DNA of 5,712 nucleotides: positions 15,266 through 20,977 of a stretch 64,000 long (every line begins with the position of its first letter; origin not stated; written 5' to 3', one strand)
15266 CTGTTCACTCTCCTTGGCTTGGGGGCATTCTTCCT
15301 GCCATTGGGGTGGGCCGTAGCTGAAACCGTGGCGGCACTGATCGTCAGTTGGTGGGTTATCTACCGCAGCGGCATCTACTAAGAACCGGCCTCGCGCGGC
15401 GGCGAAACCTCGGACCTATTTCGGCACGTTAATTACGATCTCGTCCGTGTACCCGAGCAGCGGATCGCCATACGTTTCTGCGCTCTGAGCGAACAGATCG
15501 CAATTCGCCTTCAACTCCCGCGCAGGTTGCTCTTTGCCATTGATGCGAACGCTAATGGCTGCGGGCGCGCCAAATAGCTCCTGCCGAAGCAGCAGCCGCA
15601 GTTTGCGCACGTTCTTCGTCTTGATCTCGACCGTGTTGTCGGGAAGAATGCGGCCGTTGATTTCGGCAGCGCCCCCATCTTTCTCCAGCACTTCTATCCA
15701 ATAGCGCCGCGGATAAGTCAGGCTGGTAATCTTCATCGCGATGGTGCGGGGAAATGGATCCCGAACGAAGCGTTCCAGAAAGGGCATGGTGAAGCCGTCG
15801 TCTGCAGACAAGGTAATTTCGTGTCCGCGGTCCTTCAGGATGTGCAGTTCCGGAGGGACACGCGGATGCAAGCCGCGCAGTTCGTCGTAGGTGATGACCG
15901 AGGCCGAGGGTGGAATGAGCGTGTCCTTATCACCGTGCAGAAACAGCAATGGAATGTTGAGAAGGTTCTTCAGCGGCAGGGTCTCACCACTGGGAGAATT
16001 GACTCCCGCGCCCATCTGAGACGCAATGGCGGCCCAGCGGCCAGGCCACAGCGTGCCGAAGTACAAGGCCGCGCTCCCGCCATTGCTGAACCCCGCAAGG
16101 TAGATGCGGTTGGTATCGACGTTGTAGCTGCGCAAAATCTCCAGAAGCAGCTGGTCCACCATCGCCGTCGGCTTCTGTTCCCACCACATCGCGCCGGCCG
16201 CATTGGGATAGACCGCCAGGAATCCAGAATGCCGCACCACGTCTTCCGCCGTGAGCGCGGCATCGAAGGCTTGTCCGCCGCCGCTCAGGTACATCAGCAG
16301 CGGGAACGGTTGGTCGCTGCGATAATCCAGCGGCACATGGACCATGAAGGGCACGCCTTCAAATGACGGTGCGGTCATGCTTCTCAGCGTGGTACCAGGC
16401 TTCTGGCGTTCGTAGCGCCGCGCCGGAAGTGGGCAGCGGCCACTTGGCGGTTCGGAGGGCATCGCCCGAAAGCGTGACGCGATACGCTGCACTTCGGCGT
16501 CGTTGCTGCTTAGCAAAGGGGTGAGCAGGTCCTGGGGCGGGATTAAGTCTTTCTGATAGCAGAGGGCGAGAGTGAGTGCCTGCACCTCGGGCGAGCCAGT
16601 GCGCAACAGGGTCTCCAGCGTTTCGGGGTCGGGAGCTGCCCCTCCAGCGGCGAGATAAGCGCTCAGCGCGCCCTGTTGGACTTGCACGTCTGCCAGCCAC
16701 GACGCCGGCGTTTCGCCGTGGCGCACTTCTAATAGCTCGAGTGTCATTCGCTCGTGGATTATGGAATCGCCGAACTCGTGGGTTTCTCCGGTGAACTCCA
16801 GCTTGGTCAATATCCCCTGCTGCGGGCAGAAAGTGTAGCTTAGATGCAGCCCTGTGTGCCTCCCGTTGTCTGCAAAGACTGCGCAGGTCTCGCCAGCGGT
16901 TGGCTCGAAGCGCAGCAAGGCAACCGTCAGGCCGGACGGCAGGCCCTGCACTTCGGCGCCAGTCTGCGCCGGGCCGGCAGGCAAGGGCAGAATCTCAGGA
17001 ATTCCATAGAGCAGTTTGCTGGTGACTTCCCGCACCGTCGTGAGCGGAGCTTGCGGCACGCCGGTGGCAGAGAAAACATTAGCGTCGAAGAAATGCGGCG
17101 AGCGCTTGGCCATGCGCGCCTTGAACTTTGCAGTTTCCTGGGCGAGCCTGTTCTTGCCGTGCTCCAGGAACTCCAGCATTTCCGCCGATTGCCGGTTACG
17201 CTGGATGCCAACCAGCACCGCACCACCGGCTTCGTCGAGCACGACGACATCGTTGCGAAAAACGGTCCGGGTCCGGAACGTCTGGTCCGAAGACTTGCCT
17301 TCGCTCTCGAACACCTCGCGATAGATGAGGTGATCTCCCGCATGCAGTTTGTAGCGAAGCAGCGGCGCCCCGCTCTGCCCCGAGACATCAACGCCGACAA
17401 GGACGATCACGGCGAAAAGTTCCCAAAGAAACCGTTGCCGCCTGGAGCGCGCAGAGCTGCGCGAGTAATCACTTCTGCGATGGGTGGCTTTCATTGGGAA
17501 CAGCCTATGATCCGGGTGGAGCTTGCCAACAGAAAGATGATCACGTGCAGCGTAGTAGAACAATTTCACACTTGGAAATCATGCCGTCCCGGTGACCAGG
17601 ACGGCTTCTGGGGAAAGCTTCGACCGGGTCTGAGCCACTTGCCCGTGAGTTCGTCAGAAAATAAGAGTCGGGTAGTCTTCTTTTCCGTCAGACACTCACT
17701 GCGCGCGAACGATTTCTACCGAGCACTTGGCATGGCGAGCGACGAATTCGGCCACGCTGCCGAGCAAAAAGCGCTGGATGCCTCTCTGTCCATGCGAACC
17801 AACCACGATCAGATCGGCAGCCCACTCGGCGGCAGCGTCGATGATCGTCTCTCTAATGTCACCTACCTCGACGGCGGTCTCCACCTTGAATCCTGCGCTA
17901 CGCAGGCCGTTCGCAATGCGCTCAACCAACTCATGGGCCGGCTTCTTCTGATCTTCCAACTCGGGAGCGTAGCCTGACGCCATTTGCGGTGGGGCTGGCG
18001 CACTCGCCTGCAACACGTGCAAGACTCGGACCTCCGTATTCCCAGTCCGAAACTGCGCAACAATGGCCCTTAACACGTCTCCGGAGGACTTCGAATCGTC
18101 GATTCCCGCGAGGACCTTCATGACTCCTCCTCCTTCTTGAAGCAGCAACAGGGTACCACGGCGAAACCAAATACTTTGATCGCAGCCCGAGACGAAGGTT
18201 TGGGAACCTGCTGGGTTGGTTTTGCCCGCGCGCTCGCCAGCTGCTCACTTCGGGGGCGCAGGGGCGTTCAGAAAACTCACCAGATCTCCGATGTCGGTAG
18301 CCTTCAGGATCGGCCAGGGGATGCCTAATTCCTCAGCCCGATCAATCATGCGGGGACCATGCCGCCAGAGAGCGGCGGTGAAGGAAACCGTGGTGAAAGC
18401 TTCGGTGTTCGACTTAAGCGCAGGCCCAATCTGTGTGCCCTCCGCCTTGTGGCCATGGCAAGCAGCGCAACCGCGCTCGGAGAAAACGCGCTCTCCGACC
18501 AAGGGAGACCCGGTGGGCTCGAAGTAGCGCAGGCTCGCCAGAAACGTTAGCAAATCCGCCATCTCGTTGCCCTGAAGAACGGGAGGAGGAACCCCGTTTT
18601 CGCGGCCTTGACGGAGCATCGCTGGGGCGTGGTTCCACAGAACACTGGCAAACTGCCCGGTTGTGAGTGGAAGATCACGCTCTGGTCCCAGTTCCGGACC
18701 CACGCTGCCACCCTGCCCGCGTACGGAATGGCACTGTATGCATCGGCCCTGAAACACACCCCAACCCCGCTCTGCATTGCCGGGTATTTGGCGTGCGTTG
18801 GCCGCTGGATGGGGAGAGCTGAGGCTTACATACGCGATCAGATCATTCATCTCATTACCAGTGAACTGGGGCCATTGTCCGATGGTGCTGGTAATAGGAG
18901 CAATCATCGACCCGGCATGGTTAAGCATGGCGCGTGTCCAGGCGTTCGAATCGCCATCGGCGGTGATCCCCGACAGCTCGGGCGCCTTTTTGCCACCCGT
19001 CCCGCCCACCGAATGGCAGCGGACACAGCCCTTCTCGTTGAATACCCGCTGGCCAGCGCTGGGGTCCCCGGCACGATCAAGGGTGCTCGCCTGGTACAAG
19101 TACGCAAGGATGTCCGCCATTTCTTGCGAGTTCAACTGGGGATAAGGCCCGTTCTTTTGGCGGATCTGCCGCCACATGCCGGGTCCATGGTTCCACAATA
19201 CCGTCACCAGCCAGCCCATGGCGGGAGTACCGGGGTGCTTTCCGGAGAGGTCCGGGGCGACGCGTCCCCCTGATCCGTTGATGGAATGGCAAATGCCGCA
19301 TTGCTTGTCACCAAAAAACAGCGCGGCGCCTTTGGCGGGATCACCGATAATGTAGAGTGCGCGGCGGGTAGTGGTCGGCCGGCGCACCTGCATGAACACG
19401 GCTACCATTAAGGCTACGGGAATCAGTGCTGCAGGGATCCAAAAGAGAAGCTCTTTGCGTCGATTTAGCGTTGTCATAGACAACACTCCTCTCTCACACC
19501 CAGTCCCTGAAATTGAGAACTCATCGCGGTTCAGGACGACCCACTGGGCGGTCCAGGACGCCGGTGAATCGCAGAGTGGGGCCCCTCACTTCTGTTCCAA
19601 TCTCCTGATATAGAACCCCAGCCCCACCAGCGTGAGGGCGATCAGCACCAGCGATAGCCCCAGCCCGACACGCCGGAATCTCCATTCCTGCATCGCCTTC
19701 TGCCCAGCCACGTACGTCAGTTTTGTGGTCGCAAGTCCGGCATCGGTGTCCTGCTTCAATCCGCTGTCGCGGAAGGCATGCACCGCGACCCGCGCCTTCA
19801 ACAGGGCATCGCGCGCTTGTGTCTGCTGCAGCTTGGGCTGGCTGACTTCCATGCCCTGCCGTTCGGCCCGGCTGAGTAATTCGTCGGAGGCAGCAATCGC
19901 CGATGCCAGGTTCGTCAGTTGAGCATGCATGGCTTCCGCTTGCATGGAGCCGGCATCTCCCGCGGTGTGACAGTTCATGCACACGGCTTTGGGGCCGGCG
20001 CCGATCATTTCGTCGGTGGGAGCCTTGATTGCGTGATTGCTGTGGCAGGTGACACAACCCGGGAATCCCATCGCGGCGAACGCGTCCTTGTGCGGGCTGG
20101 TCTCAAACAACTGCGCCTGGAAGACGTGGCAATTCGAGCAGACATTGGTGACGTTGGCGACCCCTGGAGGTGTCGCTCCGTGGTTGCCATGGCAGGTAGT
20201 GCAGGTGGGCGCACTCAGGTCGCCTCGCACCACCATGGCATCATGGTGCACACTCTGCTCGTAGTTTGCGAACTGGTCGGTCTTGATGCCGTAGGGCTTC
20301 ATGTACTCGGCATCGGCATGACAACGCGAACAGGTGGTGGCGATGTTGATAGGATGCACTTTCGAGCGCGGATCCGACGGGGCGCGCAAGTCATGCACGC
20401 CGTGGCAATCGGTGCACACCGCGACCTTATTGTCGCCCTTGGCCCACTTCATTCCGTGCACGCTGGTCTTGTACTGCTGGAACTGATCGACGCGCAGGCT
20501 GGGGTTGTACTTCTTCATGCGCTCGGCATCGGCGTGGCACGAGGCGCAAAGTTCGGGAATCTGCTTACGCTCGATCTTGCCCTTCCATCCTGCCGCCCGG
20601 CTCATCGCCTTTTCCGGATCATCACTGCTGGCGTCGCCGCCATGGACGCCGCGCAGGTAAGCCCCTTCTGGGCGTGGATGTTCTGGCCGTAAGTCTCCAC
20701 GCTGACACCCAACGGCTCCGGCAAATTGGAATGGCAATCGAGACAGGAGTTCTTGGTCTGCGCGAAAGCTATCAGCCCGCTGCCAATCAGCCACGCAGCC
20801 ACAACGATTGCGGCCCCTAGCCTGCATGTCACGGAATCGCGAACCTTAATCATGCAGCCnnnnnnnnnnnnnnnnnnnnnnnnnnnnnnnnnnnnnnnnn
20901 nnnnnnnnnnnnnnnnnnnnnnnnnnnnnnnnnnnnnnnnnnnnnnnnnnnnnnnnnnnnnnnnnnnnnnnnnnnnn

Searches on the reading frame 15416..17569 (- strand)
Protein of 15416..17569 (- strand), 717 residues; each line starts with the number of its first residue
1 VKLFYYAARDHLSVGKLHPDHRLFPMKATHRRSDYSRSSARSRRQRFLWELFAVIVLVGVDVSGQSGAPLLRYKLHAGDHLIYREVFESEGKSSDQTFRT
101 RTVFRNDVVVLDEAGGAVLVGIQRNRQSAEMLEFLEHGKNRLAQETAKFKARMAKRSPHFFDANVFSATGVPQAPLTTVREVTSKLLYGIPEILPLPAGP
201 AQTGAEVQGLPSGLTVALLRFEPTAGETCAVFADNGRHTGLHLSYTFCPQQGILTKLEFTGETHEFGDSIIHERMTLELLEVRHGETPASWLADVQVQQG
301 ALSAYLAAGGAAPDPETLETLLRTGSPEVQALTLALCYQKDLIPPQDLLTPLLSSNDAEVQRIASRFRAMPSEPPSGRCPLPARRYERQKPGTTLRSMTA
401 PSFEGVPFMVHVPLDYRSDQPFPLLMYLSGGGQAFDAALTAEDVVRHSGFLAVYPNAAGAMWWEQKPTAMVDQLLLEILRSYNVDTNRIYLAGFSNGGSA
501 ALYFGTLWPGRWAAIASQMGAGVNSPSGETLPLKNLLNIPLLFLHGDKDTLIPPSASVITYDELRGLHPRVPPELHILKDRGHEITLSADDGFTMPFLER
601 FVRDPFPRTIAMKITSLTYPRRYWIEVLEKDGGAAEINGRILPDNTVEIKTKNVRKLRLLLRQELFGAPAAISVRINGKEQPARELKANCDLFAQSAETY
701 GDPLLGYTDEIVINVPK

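Call 49: search_protein_families(library=pfam, proteins=[window:15416-17569:-], max_evalue=0.001)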
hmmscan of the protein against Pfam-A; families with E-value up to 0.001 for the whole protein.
window:15416-17569:- (717 aa): 4 families
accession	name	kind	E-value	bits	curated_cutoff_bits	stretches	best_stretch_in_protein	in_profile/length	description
PF02230.22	Abhydrolase_2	-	5.8e-08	33.3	23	1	480-586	98-202/217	Phospholipase/Carboxylesterase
PF00326.27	Peptidase_S9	-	2e-06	27.9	22.6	0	534-585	139-189/213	Prolyl oligopeptidase family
PF20434.5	BD-FAE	-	0.0002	21.4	26.8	0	480-506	82-108/215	BD-FAE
PF12146.15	Hydrolase_4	-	0.0003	20.6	27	0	534-566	187-219/239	Serine aminopeptidase, S33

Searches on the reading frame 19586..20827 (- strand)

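Call 49: search_protein_families(library=pfam, proteins=[window:19586-20827:-], max_evalue=0.001)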
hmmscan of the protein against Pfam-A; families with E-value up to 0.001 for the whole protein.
window:19586-20827:- (413 aa): 6 families
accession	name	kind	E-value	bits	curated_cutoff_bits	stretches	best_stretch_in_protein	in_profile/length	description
PF09699.15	Paired_CXXCH_1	-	6.6e-15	55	20.6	2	257-289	8-38/41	Doubled CXXCH motif (Paired_CXXCH_1)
PF14522.11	Cytochrome_C7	-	1.2e-09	38.3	24.8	1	158-234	8-66/67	Cytochrome c7 and related cytochrome c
PF14537.11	Cytochrom_c3_2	-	1.8e-09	38.4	25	1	208-288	8-79/79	Cytochrome c3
PF22113.1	Mtrc-MtrF_II-IV_dom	-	2.2e-07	31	30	0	87-265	25-166/176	Outer membrane cytochrome MtrC/MtrF-like, domains II/IV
PF00684.25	DnaJ_CXXCXGXG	-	0.00024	21.7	32.7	0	129-176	9-54/65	DnaJ central domain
PF22678.1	Cytochrom_c_NrfB-like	-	0.0004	21.2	27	0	94-171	1-69/89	Cytochrome c-type protein NrfB-like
